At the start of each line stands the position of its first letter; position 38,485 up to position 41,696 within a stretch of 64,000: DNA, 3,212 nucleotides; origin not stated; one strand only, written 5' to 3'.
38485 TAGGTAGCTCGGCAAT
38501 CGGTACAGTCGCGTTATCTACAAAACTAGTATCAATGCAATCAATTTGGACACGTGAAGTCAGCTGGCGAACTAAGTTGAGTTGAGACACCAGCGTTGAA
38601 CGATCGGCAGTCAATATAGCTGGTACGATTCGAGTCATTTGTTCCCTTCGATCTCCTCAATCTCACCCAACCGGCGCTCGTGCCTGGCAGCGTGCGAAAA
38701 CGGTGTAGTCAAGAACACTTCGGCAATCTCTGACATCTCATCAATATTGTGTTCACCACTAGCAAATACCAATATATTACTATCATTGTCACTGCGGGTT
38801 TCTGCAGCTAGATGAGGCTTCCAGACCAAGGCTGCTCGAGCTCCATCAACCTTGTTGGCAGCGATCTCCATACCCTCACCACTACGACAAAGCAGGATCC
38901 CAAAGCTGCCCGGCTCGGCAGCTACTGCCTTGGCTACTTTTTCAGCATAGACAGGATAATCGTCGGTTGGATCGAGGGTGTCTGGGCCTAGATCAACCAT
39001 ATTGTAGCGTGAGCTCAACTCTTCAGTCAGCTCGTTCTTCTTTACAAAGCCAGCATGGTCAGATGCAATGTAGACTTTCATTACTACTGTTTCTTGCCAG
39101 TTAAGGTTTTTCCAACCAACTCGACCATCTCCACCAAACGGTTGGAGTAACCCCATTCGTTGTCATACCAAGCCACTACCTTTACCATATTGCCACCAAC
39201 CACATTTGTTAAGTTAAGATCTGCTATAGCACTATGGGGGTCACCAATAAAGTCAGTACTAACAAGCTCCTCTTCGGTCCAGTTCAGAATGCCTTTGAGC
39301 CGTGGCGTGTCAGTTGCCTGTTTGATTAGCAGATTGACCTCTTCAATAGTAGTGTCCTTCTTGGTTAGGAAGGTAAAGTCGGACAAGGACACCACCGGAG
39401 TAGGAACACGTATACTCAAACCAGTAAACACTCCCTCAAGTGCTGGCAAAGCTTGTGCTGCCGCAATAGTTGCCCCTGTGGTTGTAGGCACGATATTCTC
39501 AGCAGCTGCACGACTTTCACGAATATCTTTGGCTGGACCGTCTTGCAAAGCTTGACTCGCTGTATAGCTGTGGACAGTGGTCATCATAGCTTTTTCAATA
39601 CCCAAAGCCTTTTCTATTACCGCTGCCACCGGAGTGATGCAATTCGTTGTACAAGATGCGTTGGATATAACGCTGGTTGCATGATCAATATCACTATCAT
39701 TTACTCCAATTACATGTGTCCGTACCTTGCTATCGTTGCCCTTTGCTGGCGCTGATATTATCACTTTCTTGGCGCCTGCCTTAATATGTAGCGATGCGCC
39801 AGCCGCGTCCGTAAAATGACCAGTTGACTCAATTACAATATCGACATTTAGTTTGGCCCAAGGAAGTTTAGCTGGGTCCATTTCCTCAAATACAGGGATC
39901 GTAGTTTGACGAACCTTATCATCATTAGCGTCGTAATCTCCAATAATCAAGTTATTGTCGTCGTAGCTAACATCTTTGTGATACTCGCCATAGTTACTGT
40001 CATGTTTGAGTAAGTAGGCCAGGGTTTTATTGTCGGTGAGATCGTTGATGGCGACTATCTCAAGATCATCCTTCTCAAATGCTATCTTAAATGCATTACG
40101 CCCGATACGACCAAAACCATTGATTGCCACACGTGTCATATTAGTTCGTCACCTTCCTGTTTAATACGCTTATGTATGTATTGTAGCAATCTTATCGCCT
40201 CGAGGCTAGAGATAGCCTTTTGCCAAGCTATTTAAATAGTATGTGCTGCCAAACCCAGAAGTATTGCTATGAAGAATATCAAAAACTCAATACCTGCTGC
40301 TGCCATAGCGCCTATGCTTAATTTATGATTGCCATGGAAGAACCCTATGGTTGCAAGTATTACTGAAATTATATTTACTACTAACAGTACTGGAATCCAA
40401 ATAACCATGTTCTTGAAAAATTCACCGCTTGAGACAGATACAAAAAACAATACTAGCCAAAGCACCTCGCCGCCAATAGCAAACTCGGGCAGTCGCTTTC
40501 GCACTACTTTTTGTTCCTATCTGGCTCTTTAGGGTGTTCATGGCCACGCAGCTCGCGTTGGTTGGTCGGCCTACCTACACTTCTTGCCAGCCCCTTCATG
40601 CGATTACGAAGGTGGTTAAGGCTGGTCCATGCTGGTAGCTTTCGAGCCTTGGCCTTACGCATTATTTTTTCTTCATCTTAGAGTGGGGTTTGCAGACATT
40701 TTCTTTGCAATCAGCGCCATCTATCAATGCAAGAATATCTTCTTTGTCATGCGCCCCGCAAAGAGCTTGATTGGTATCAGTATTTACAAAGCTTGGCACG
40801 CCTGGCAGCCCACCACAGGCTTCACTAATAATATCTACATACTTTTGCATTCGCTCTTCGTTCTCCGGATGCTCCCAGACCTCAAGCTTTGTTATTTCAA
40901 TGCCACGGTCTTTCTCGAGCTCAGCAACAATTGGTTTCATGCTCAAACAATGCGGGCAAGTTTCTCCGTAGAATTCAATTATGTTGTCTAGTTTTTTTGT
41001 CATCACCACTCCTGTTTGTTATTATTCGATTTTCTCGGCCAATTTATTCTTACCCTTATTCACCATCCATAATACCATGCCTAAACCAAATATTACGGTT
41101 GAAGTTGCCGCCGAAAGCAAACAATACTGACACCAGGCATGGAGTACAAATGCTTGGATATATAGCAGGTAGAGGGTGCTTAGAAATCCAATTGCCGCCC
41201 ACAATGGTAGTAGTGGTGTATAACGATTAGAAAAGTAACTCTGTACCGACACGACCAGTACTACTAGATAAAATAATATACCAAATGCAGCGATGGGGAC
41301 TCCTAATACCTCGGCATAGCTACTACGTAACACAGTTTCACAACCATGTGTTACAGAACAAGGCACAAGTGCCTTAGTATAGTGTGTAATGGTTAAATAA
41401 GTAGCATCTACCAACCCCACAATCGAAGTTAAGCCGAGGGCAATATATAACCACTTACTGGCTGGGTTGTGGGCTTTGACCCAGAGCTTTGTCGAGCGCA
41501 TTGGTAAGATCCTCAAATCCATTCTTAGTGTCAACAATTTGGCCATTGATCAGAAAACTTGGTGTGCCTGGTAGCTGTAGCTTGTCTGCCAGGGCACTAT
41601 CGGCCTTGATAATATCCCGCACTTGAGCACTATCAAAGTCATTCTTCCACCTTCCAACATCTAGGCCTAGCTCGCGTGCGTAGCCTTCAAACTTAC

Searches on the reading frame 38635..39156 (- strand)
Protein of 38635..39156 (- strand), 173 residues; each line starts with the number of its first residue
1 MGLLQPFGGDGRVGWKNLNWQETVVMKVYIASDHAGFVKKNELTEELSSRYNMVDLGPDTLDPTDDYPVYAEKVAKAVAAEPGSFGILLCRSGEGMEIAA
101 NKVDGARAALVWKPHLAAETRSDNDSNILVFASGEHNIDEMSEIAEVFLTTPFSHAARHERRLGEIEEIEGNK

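Call 100: search_protein_families(library=pfam, proteins=[window:38635-39156:-], max_evalue=0.00001)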
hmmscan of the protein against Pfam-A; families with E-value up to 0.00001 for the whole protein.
window:38635-39156:- (173 aa): 1 family
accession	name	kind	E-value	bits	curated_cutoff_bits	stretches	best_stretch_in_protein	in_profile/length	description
PF02502.23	LacAB_rpiB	-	1.9e-40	138.5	24.7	1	28-166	1-138/138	Ribose/Galactose Isomerase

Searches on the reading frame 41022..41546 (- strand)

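Call 100: search_protein_families(library=pfam, proteins=[window:41022-41546:-], max_evalue=0.00001)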
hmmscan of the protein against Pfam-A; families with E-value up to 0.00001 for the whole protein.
window:41022-41546:- (174 aa): 1 family
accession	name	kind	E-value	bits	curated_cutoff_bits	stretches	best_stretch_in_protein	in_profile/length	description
PF07884.19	VKOR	-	4.8e-26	91.9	27.5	1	36-154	2-131/134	Vitamin K epoxide reductase family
